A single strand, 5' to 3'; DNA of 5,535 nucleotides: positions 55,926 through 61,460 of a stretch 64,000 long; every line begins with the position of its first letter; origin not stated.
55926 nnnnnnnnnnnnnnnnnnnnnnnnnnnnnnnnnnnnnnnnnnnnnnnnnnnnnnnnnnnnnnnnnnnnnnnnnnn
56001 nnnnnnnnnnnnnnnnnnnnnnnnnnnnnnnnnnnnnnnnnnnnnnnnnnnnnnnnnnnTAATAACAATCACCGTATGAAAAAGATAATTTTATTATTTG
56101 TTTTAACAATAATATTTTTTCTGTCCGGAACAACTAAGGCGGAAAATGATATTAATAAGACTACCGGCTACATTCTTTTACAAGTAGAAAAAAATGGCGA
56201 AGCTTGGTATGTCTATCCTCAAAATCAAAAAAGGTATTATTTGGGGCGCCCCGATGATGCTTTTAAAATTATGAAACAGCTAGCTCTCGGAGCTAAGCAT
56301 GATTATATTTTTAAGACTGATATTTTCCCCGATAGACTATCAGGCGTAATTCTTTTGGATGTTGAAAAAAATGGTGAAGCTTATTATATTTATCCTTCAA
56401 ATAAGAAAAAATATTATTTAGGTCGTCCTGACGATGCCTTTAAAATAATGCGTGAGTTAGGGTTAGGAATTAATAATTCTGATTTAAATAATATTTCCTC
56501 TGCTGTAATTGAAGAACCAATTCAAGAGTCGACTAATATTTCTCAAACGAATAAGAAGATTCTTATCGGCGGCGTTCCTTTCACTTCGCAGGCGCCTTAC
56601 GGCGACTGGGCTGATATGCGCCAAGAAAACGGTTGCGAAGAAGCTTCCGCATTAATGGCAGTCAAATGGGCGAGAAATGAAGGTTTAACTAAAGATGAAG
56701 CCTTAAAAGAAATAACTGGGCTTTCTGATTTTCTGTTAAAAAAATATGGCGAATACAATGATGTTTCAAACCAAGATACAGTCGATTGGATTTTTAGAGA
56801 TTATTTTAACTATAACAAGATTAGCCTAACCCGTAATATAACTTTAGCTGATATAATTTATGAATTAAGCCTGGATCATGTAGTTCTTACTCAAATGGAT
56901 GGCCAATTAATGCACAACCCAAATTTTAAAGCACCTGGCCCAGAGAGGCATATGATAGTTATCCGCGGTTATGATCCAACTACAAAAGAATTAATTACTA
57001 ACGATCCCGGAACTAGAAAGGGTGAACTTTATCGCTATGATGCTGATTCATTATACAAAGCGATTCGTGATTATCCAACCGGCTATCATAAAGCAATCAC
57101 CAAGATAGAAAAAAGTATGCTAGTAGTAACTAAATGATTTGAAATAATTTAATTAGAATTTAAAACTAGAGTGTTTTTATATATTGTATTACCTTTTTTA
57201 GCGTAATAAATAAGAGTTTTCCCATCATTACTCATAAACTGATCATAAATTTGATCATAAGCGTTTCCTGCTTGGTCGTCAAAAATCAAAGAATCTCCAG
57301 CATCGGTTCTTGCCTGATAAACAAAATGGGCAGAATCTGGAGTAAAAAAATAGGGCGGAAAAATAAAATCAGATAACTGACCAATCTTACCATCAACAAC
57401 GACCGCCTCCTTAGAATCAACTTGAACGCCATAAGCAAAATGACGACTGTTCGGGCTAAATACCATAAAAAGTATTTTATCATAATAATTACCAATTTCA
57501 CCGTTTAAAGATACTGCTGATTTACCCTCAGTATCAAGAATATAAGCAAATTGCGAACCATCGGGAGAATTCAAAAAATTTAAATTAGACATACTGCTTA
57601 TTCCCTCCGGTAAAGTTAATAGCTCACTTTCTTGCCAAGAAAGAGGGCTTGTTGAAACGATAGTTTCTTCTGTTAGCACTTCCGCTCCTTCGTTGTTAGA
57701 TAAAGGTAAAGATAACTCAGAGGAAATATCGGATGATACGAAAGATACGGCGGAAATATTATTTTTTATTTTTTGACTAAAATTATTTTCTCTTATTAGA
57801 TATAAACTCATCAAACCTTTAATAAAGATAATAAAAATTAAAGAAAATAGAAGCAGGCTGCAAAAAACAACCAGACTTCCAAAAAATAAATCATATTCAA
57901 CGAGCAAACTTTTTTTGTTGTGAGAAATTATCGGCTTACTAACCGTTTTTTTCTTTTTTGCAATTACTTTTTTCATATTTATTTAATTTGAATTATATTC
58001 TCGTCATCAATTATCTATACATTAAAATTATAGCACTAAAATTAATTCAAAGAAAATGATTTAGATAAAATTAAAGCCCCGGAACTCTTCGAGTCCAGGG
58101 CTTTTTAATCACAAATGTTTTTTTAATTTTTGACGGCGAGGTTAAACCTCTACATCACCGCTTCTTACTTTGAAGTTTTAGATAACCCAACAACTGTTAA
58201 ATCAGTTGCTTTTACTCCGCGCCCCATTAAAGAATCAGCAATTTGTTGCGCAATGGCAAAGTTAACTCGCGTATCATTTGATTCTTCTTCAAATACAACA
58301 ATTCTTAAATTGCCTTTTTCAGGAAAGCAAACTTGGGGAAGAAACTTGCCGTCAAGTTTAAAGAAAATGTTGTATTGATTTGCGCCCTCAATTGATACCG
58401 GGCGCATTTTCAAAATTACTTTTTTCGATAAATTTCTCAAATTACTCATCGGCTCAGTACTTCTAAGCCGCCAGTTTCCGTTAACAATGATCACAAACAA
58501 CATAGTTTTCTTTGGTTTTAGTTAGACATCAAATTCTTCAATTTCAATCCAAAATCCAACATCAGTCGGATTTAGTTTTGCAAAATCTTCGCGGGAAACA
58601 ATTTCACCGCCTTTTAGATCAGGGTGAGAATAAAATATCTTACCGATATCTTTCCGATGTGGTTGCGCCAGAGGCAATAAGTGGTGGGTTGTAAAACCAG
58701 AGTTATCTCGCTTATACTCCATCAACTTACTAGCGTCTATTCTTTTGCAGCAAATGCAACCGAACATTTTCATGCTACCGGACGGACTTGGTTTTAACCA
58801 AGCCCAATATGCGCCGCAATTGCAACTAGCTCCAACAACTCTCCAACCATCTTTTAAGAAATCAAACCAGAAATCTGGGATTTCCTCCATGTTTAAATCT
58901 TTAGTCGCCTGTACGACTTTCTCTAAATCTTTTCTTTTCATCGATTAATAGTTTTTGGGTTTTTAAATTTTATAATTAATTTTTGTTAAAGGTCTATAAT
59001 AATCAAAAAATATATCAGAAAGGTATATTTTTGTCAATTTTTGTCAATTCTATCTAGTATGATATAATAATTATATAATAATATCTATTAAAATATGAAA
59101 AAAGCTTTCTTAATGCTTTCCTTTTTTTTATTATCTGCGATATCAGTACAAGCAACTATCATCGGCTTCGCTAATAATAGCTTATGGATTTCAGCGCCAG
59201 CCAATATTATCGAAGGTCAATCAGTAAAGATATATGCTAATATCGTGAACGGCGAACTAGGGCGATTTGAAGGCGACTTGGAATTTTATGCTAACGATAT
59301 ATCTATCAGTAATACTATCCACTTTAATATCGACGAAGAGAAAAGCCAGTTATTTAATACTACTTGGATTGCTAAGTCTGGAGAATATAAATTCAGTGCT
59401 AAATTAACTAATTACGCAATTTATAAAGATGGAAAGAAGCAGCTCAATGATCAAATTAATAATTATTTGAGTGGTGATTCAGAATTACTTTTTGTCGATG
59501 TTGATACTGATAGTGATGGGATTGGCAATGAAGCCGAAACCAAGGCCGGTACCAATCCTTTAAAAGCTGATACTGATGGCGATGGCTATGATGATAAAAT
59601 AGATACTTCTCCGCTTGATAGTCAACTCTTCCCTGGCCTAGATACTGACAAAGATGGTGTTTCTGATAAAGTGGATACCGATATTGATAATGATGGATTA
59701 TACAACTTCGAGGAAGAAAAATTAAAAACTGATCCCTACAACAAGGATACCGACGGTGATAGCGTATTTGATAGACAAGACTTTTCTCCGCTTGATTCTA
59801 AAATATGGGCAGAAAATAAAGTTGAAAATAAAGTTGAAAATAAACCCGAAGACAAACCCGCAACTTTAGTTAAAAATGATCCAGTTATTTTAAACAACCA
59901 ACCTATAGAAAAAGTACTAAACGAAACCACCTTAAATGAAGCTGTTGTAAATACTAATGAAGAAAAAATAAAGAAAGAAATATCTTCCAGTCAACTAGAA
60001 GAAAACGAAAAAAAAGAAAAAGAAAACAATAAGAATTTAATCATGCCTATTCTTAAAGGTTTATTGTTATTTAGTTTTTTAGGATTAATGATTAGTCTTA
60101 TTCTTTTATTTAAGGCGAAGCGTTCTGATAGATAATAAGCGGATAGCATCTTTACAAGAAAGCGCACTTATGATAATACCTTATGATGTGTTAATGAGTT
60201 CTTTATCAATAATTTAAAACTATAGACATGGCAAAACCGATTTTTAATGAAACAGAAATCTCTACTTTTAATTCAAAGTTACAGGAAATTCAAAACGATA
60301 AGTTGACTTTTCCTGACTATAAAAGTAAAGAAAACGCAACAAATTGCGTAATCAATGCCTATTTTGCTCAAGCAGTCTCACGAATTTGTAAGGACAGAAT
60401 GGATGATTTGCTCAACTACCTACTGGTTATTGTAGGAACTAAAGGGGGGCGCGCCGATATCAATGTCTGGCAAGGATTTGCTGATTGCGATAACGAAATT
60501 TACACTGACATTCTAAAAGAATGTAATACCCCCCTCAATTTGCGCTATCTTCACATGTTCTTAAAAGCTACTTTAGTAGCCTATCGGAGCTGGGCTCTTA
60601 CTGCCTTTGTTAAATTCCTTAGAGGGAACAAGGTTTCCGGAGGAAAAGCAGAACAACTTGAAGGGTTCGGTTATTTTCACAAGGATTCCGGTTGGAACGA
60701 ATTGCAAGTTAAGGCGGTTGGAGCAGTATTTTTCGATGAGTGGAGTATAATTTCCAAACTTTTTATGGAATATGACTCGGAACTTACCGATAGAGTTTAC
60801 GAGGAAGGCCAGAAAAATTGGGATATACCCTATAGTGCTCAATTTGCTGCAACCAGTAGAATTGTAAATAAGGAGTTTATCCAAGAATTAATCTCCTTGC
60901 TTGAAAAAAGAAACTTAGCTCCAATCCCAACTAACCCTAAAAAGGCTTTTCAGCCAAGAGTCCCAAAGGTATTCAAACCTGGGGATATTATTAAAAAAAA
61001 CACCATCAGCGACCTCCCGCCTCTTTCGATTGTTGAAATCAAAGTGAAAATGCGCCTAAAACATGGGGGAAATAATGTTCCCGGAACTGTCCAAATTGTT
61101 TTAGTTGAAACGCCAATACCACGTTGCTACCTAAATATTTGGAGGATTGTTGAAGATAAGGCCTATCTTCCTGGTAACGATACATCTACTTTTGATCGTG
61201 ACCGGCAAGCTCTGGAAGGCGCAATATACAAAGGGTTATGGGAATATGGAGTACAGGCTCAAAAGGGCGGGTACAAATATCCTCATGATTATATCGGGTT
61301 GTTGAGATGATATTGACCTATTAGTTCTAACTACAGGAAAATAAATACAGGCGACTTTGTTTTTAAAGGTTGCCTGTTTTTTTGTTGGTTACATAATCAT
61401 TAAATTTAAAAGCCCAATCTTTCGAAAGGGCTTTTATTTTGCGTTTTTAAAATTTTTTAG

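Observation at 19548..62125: A recurring, nearly identical extended -10 promoter cassette sits in front of almost every ORFan unit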

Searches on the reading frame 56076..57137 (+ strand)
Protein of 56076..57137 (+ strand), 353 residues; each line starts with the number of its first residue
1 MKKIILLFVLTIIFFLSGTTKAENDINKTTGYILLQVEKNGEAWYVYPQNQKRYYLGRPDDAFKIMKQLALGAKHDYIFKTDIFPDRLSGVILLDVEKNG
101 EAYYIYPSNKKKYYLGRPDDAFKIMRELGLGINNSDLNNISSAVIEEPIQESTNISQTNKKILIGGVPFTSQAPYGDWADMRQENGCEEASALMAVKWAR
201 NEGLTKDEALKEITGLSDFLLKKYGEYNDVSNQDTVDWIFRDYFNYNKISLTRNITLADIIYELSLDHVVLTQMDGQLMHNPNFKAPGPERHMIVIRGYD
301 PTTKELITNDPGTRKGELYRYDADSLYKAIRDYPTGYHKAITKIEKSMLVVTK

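Call 11: search_protein_families(library=pfam, proteins=[window:56076-57137:+], max_evalue=0.001)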
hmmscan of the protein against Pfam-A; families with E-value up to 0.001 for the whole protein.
window:56076-57137:+ (353 aa): 1 family
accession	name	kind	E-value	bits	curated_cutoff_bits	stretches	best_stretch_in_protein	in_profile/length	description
PF13529.12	Peptidase_C39_2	-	3e-12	47.8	24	1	167-311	3-142/143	Peptidase_C39 like family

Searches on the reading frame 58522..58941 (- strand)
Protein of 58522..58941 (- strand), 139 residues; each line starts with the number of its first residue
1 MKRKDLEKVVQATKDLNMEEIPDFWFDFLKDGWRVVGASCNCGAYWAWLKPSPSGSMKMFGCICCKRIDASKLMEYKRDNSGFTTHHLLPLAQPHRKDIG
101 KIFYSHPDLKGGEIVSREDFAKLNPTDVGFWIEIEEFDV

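Call 3: search_protein_families(library=pfam, proteins=[window:58522-58941:-], max_evalue=0.01)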
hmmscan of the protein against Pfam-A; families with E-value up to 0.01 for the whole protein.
window:58522-58941:- (139 aa): 0 families

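Call 24: search_protein_families(library=ncbifam, proteins=[window:58522-58941:-], max_evalue=0.01)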
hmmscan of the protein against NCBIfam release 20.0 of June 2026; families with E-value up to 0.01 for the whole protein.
window:58522-58941:- (139 aa): 0 families

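Call 25: search_protein_families(library=phrogs, proteins=[window:58522-58941:-], max_evalue=0.01)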
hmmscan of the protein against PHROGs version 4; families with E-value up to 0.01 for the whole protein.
window:58522-58941:- (139 aa): 0 families

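Call 81: search_solved_structures(query=window:58522-58941:-, max_evalue=1)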
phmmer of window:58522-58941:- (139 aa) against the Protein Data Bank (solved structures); distinct sequences matched with E-value up to 1: 5.
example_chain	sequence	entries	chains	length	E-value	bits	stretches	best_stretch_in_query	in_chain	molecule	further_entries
3hns_L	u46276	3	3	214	0.054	16.4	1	38-110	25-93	CS-35 Fab Light Chain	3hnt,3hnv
8yrp_n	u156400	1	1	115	0.42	13.5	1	35-63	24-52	JM-1A Heavy Chain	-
9pzc_K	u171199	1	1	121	0.53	13.2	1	35-64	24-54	Immunoglobulin heavy variable 4-39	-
6hcz_A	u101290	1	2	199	0.65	12.9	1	8-95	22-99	Sjoegren syndrome/scleroderma autoantigen 1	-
8x0y_E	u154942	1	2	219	0.92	12.4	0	35-63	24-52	Heavy chain of JM-1A Fab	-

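Call 90: find_homologous_proteins(query=window:58522-58941:-, max_evalue=0.001)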
Query window:58522-58941:- (139 aa): 1 proteins with E <= 0.001 among 4 candidates.
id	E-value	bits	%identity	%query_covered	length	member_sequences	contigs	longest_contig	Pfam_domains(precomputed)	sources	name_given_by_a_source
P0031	2.2e-94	331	100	100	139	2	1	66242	-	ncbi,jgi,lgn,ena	ncbi:MAG: hypothetical protein WCT50_04240 [Patescibacteria group bacterium]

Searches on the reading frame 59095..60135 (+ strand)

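Call 11: search_protein_families(library=pfam, proteins=[window:59095-60135:+], max_evalue=0.001)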
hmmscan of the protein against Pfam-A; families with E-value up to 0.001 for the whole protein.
window:59095-60135:+ (346 aa): 2 families
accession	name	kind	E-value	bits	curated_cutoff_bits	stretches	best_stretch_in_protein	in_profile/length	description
PF02412.23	TSP_3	-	8.4e-06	25.8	25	0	183-204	2-23/36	Thrombospondin type 3 repeat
PF18884.5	TSP3_bac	-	8.7e-06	25.9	25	1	137-158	1-22/22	Bacterial TSP3 repeat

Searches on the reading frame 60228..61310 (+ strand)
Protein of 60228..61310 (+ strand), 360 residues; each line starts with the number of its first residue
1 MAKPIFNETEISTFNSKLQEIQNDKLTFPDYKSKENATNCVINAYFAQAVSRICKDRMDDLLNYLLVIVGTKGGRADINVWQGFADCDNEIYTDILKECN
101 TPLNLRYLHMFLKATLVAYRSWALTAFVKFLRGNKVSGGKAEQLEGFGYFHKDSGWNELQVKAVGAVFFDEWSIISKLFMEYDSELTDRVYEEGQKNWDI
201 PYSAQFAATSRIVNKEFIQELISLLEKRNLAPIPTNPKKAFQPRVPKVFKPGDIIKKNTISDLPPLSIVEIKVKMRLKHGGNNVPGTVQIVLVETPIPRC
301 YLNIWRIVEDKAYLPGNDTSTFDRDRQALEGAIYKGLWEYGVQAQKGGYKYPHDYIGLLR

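Call 3: search_protein_families(library=pfam, proteins=[window:60228-61310:+], max_evalue=0.01)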
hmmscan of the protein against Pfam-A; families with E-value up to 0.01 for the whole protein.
window:60228-61310:+ (360 aa): 0 families

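Call 24: search_protein_families(library=ncbifam, proteins=[window:60228-61310:+], max_evalue=0.01)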
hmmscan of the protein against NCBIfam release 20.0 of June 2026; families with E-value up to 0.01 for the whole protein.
window:60228-61310:+ (360 aa): 0 families

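Call 25: search_protein_families(library=phrogs, proteins=[window:60228-61310:+], max_evalue=0.01)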
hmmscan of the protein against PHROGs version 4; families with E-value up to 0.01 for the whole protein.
window:60228-61310:+ (360 aa): 0 families

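Call 82: search_solved_structures(query=window:60228-61310:+, max_evalue=1)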
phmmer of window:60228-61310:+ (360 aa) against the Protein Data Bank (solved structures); distinct sequences matched with E-value up to 1: 12.
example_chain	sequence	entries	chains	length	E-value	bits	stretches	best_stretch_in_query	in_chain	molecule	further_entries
4gmm_A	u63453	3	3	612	0.34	13.1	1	135-205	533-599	Phosphoenolpyruvate carboxykinase, cytosolic [GTP]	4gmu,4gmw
4gno_A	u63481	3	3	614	0.34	13.1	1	135-205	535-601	Phosphoenolpyruvate carboxykinase, cytosolic [GTP]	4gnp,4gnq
4gmz_A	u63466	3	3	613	0.34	13.1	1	135-205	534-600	Phosphoenolpyruvate carboxykinase, cytosolic [GTP]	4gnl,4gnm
9ej6_A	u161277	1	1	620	0.34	13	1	135-205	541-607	Phosphoenolpyruvate carboxykinase, cytosolic [GTP]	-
5fh0_A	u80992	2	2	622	0.34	13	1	135-205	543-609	Phosphoenolpyruvate carboxykinase, cytosolic [GTP]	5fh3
4ox2_A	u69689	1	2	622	0.34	13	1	135-205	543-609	Phosphoenolpyruvate carboxykinase, cytosolic [GTP]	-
5fh2_A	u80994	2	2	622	0.34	13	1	135-205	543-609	Phosphoenolpyruvate carboxykinase, cytosolic [GTP]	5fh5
4ywb_A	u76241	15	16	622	0.34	13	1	135-205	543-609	Phosphoenolpyruvate carboxykinase, cytosolic [GTP]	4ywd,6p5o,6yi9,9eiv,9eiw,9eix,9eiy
5v95_A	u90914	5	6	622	0.34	13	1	135-205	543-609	Phosphoenolpyruvate carboxykinase, cytosolic [GTP]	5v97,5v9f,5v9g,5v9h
5fh1_A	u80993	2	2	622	0.34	13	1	135-205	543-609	Phosphoenolpyruvate carboxykinase, cytosolic [GTP]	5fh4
3moe_A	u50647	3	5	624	0.35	13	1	135-205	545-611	Phosphoenolpyruvate carboxykinase, cytosolic [GTP]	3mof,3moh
2qew_A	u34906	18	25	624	0.35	13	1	135-205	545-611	Phosphoenolpyruvate carboxykinase, cytosolic [GTP]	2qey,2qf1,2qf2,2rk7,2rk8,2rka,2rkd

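Call 96: search_protein_representatives(protein=window:60228-61310:+)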
Query: 360 residues. Proteins with E-value up to 0.001 (for the whole library): 61; up to 1e-10: 32; up to 1e-30: 4. The best 61 are listed.
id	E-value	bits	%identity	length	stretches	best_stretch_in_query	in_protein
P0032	2.5e-115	401.7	50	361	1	1-356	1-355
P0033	5.5e-96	338.1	51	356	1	1-358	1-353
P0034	1.9e-33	132.4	34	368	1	13-339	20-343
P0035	2.5e-31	125.4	33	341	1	1-353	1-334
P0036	1.3e-29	119.7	29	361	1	1-342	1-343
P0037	2.6e-27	112.2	34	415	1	3-275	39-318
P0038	1.2e-25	106.7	34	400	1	56-346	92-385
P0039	2.5e-25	105.6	32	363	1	2-280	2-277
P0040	3.0e-25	105.4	30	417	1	3-291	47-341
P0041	8.9e-25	103.8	36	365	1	50-314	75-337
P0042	2.9e-24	102.1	30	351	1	8-273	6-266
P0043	5.2e-24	101.3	32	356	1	1-341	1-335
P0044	2.0e-23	99.4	27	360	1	4-339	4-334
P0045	3.7e-23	98.5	32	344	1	1-338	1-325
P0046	7.3e-23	97.6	27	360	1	6-337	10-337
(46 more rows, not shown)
